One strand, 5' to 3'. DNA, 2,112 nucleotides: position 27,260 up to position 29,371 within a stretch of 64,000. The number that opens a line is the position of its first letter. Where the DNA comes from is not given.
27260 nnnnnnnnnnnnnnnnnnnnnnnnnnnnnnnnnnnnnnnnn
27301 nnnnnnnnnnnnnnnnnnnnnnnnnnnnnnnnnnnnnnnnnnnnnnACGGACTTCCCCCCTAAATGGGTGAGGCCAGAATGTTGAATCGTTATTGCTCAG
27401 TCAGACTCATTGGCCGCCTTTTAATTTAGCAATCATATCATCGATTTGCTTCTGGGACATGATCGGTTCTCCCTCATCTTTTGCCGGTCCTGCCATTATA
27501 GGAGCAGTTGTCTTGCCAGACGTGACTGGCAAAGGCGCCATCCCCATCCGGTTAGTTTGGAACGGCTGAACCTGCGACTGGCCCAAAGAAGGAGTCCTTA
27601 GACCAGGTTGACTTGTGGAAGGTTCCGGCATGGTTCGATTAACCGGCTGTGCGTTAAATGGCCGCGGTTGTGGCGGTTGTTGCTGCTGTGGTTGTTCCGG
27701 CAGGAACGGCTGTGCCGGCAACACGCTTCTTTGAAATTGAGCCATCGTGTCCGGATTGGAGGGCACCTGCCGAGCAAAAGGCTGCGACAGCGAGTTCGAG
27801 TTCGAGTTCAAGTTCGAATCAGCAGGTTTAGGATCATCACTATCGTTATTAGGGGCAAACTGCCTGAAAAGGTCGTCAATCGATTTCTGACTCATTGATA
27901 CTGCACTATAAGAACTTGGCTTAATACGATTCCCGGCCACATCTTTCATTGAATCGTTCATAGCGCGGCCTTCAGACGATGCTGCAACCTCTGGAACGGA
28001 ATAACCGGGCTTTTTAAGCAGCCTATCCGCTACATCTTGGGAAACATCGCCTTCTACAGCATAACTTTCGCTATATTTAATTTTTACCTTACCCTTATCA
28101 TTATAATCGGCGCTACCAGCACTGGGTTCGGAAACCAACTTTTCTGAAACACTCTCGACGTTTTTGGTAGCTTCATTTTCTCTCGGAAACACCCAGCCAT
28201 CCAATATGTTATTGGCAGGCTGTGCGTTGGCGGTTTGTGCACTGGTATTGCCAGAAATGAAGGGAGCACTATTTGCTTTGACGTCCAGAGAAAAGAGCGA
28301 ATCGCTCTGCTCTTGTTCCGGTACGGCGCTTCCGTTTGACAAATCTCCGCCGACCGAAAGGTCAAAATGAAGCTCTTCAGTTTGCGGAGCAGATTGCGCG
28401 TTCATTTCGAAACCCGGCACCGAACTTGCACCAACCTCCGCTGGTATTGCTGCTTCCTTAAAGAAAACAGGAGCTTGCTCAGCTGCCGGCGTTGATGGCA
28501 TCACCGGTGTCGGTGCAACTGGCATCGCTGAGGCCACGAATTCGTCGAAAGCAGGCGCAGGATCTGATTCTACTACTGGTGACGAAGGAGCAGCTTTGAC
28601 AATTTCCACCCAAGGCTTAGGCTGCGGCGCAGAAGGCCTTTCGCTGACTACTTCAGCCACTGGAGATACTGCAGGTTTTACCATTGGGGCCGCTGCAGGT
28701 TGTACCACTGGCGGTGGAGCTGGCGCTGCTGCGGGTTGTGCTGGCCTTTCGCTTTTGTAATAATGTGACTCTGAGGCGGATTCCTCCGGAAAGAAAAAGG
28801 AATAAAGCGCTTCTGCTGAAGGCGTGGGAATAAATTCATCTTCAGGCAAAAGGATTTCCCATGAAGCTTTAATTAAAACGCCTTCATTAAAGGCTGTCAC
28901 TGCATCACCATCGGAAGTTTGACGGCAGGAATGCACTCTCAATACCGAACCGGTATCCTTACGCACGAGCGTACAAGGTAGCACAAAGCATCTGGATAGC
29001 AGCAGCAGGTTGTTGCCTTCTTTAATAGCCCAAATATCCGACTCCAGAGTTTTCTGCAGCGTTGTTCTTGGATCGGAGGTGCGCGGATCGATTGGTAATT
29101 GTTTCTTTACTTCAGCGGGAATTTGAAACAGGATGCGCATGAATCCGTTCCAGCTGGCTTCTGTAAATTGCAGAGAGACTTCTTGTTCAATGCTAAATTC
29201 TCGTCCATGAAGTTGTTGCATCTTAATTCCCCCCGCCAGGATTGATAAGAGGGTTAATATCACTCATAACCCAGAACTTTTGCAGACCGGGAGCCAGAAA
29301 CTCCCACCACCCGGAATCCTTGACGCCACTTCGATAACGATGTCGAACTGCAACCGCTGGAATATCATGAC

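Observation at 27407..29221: Gene B: about 430-aa intrinsically disordered Pro/Ala/Gln/Ser/Asn-rich region fused to a small N-terminal domain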

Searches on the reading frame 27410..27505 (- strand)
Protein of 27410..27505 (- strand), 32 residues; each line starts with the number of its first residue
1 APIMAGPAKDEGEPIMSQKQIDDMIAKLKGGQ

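Call 50: search_protein_families(library=ncbifam, proteins=[window:27410-27505:-], max_evalue=10)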
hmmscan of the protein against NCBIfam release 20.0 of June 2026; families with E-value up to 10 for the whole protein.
seq(32 aa): 0 families

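Call 51: search_protein_families(library=pfam, proteins=[window:27410-27505:-], max_evalue=10)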
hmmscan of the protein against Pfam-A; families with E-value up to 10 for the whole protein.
seq(32 aa): 0 families

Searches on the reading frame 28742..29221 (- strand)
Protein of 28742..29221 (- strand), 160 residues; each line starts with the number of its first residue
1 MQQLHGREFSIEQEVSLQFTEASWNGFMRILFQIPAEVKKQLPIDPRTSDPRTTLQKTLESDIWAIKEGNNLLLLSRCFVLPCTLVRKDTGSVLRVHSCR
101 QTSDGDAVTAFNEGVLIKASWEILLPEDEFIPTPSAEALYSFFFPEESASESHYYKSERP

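Call 23: find_related_loci(query=A2, collection=genome_contigs, flank=10000)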
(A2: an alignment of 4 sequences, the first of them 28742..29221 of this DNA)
Query A2 (160 aa) in genome_contigs; peptide patterns used: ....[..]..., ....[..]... (x = any residue, [..] = any of these).
36 stretches matched a pattern, but none encodes a relative of the query by tblastn (E <= 1e-3).

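Call 28: search_protein_representatives(alignment_id=A2)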
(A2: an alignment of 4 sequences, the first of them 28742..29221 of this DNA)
Query: 4 sequences, 160 profile positions. Proteins with E-value up to 0.001 (for the whole library): 6; up to 1e-10: 5; up to 1e-30: 4. The best 6 are listed.
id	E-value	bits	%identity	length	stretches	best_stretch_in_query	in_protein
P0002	4.4e-100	348.3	-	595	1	1-160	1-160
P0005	1.2e-97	340.4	-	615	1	1-160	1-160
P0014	2.2e-38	147.8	-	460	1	2-153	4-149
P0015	3.5e-36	140.6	-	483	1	6-148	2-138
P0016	4.8e-29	117.4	-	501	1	2-150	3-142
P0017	6.7e-05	38.9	-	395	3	109-141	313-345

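Call 31: find_encoding_contigs(protein=P0014, flank=10000, max_places=2)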
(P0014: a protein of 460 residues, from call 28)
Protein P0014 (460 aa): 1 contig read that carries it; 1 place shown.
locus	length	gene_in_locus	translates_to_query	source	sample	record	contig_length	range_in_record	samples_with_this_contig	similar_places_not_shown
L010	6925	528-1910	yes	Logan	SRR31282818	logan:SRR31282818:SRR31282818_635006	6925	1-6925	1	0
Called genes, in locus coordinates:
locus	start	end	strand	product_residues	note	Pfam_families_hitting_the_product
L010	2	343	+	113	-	?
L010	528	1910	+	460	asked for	-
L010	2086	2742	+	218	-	PF02308:MgtC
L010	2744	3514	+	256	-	PF01975:SurE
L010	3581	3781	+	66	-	PF14084:DUF4264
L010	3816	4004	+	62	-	-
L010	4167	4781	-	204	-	PF01726:LexA_DNA_bind, PF09339:HTH_IclR (weak), PF00717:Peptidase_S24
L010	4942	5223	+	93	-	PF01476:LysM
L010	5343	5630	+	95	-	-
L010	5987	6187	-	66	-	PF09723:Zn_ribbon_8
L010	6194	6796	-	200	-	PF06130:PTAC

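Call 32: find_encoding_contigs(protein=P0016, flank=10000, max_places=2)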
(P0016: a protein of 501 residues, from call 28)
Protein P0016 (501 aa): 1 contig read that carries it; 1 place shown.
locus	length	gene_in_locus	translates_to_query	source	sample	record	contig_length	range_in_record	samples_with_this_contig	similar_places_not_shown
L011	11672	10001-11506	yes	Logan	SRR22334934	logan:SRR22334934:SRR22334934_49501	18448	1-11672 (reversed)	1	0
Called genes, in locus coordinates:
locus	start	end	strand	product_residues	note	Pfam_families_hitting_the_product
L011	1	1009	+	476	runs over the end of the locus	PF00919:UPF0004, PF04055:Radical_SAM, PF01938:TRAM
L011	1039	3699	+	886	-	PF01624:MutS_I, PF05188:MutS_II, PF05192:MutS_III, PF05190:MutS_IV, PF00488:MutS_V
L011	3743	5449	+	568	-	PF02518:HATPase_c, PF13589:HATPase_c_3, PF01119:DNA_mis_repair, PF08676:MutL_C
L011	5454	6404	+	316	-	PF01745:IPT (weak), PF01715:IPPT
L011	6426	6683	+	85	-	PF17209:Hfq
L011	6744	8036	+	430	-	PF06838:Met_gamma_lyase, PF01053:Cys_Met_Meta_PP (faint)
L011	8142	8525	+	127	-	PF02675:AdoMet_dc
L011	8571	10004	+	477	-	-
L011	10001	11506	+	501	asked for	-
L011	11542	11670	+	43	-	?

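Call 33: find_encoding_contigs(protein=P0015, flank=10000, max_places=2)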
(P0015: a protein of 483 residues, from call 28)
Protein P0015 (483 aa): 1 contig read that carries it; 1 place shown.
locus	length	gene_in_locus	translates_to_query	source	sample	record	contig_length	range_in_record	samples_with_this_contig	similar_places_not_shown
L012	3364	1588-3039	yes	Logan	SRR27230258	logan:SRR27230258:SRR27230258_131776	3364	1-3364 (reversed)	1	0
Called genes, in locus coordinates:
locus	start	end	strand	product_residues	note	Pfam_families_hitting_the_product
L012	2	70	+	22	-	?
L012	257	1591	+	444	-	-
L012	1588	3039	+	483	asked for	-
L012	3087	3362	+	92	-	?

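Call 35: find_related_loci(query=A5, collection=metagenome_contigs, flank=8000)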
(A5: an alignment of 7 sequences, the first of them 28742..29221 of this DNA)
Query A5 (160 aa) in metagenome_contigs; peptide patterns used: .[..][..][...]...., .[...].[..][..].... (x = any residue, [..] = any of these).
109 stretches matched a pattern; 1 encode a relative of the query (tblastn E <= 1e-3); 1 distinct loci.
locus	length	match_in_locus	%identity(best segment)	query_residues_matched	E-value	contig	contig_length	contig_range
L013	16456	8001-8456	82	1-152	2e-85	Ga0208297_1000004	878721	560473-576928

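Call 41: predict_structure(alignment_id=A5)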
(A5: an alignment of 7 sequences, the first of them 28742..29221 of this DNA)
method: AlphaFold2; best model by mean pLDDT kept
length: 160 residues; sequences in the alignment: 7
mean_pLDDT: 85.4   pTM: 0.81
mean pLDDT of the five models: 85.4, 85.3, 84.2, 79.7, 36.9
residues with pLDDT >= 90: 101; 70-90: 39; 50-70: 4; < 50: 16
segments of 3 or more residues with pLDDT < 50: 1-5, 150-160
pLDDT, mean of each block of 10 residues (from residue 1): 66 95 96 80 79 93 92 94 93 96 92 93 94 91 75 38
secondary structure, 60 per line:
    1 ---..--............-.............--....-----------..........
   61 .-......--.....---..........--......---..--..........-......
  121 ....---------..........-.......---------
elements in order: E8-19 H21-33 H36-39 H51-61 E63-68 E71-75 E79-88 E91-96 H104-113 E115-124 H134-143 H145-151

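Call 49: fold_search(model_id=the predicted structure, library=pdb)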
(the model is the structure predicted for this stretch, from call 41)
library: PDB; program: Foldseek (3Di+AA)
matches with E <= 10: 912; with E <= 0.001: 0
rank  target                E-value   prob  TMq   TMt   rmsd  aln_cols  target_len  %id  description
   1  2khe_MODEL_1_A        2.0e-02  0.80  0.28  0.45   7.9       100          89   13  Solution Structure of the Bacterial Toxin Rele from Thermus Thermophilus HB8 (released 2010-03-31)
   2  6n90_A                4.2e-02  0.80  0.30  0.47   6.1        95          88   13  YoeB/ParE toxin from Agrobacterium tumefaciens (released 2019-11-06)
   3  3g5o_C                6.5e-02  0.69  0.29  0.47   6.1        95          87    9  The crystal structure of the toxin-antitoxin complex RelBE2 (Rv2865-2866) from Mycobacterium tuberculosis (released 2009-04-14)
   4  6l7q                  1.0e-01  0.69  0.32  0.35   7.0       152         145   10  Crystal structure of a hypothetical protein PYCH_01220 derived from Pyrococcus yayanosii (released 2020-11-04)
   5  5l20_A                1.2e-01  0.11  0.17  0.23  14.7       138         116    9  Crystal Structure of a Clostripain (BT_0727) from Bacteroides thetaiotaomicron ATCC 29148 in Complex with Peptide Inhi (released 2017-08-02)
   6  3g5o_B                1.4e-01  0.54  0.27  0.48   6.5        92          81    9  The crystal structure of the toxin-antitoxin complex RelBE2 (Rv2865-2866) from Mycobacterium tuberculosis (released 2009-04-14)
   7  4fxe_E                1.4e-01  0.30  0.24  0.38   6.5       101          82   18  Crystal structure of the intact E. coli RelBE toxin-antitoxin complex (released 2012-08-29)
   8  1kz7_C                1.4e-01  0.15  0.19  0.10  13.8       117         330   14  Crystal Structure of the DH/PH Fragment of Murine Dbs in Complex with the Placental Isoform of Human Cdc42 (released 2002-03-20)
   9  3bpq_B                1.5e-01  0.33  0.25  0.38   6.6        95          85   14  Crystal Structure of RelB-RelE antitoxin-toxin complex from Methanococcus jannaschii (released 2008-12-23)
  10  7vd7_A                1.5e-01  0.33  0.27  0.41   7.8       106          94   16  Toxin - Antitoxin complex from Salmonella enterica serovar Typhimurium (released 2022-09-14)
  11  4xh9_A                1.6e-01  0.20  0.20  0.11   8.1        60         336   18  CRYSTAL STRUCTURE OF HUMAN RHOA IN COMPLEX WITH DH/PH FRAGMENT OF THE GUANINE NUCLEOTIDE EXCHANGE FACTOR NET1 (released 2015-01-14)
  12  2kc8_MODEL_1_A        1.7e-01  0.25  0.25  0.35   7.1       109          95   17  Structure of E. coli toxin RelE (R81A/R83A) mutant in complex with antitoxin RelBc (K47-L79) peptide (released 2009-03-17)
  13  6af3_A                2.1e-01  0.41  0.29  0.39  10.1       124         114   10  Toxin-Antitoxin module from Streptococcus pneumoniae (released 2019-08-14)
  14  6af4_C                2.6e-01  0.35  0.32  0.40   9.4       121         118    6  Toxin-Antitoxin module from Streptococcus pneumoniae (released 2019-08-14)
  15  4xh9_D                2.7e-01  0.25  0.22  0.12   8.0        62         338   18  CRYSTAL STRUCTURE OF HUMAN RHOA IN COMPLEX WITH DH/PH FRAGMENT OF THE GUANINE NUCLEOTIDE EXCHANGE FACTOR NET1 (released 2015-01-14)
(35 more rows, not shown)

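Call 71: fold_search(model_id=the predicted structure, library=viral)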
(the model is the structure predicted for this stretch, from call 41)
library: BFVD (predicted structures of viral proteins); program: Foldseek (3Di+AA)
matches with E <= 10: 1072; with E <= 0.001: 0
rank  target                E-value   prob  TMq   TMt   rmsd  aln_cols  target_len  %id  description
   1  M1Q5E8                1.3e-02  0.30  0.20  0.21  14.8       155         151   13  (no name in the UniProt tables at hand)
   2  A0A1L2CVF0            2.7e-02  0.41  0.29  0.28  14.3       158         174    9  Uncharacterized protein [Pectobacterium phage vB_PcaM_CBB]
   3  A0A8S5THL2            3.7e-02  0.85  0.28  0.27   5.4        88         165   15  Cytotoxic translational repressor [Myoviridae sp. ctiv53]
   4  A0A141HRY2            4.7e-02  0.07  0.14  0.07  17.0       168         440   11  (no name in the UniProt tables at hand)
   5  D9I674                6.4e-02  0.63  0.28  0.38  12.8       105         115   11  Uncharacterized protein [Acinetobacter phage 133]
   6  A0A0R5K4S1            6.8e-02  0.06  0.14  0.10  14.9       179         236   11  Uncharacterized protein [Qinghai Lake virophage]
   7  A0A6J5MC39            7.3e-02  0.16  0.20  0.21  15.0       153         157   10  Uncharacterized protein [uncultured Caudovirales phage]
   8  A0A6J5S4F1            7.8e-02  0.08  0.12  0.18  13.9        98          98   11  Uncharacterized protein [uncultured Caudovirales phage]
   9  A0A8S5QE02            9.4e-02  0.80  0.35  0.26   7.0       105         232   10  Uncharacterized protein [Siphoviridae sp. ctbvd11]
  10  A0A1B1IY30            1.2e-01  0.13  0.19  0.22  14.3       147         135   11  Uncharacterized protein [Phage MedPE-SWcel-C56]
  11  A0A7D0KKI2            1.3e-01  0.33  0.35  0.29  20.7       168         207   11  (no name in the UniProt tables at hand)
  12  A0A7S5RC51            1.3e-01  0.23  0.21  0.15  12.2       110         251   10  (no name in the UniProt tables at hand)
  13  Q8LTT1                1.3e-01  0.21  0.28  0.26  15.0       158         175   13  p7 [Pseudomonas phage phi8]
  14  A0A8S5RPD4            1.3e-01  0.09  0.13  0.11  10.0        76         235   16  Uncharacterized protein [virus sp. ctrcb4]
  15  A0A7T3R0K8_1          1.3e-01  0.09  0.12  0.03  16.6       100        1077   12  Replicase [Soybean thrips rhabdo-like virus 3]
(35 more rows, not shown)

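Call 81: search_protein_families(library=pfam, proteins=[P0014, P0015, P0016], max_evalue=1)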
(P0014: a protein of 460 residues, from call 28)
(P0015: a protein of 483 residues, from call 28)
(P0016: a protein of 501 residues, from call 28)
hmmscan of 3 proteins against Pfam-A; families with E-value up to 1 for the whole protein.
P0014 (460 aa): 2 families
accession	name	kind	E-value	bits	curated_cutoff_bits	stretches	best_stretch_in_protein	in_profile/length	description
PF04214.18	DUF411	-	0.038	14.2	27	1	289-318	10-39/48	Protein of unknown function, DUF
PF21000.2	RMI1_N_N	-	0.44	11.7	23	0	26-59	14-46/49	RMI1, N-terminal helical domain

P0015 (483 aa): 1 family
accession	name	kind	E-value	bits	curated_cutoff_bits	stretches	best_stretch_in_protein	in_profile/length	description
PF07660.19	STN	-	0.26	11.6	28.4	0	7-32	12-37/52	Secretin and TonB N terminus short domain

P0016 (501 aa): 1 family
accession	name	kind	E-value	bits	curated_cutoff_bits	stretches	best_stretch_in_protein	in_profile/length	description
PF13251.12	DUF4042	-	0.28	11.3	27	1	110-141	23-54/182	Domain of unknown function (DUF4042)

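Call 84: search_solved_structures(query=A5, max_evalue=10, show_alignments=2)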
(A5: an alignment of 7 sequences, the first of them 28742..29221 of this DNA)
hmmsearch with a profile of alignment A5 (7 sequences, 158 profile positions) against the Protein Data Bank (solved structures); distinct sequences matched with E-value up to 10: 0.

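Call 85: search_dna_similar(query=window:28742-29221:-, collection=plasmids, mode=protein, max_evalue=0.01, max_rows=5)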
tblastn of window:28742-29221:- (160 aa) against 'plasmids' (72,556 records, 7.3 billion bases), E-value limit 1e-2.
No match.

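Call 86: search_dna_similar(query=window:28742-29221:-, collection=phages, mode=protein, max_evalue=0.01, max_rows=5)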
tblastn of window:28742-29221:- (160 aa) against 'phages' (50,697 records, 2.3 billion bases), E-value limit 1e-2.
No match.
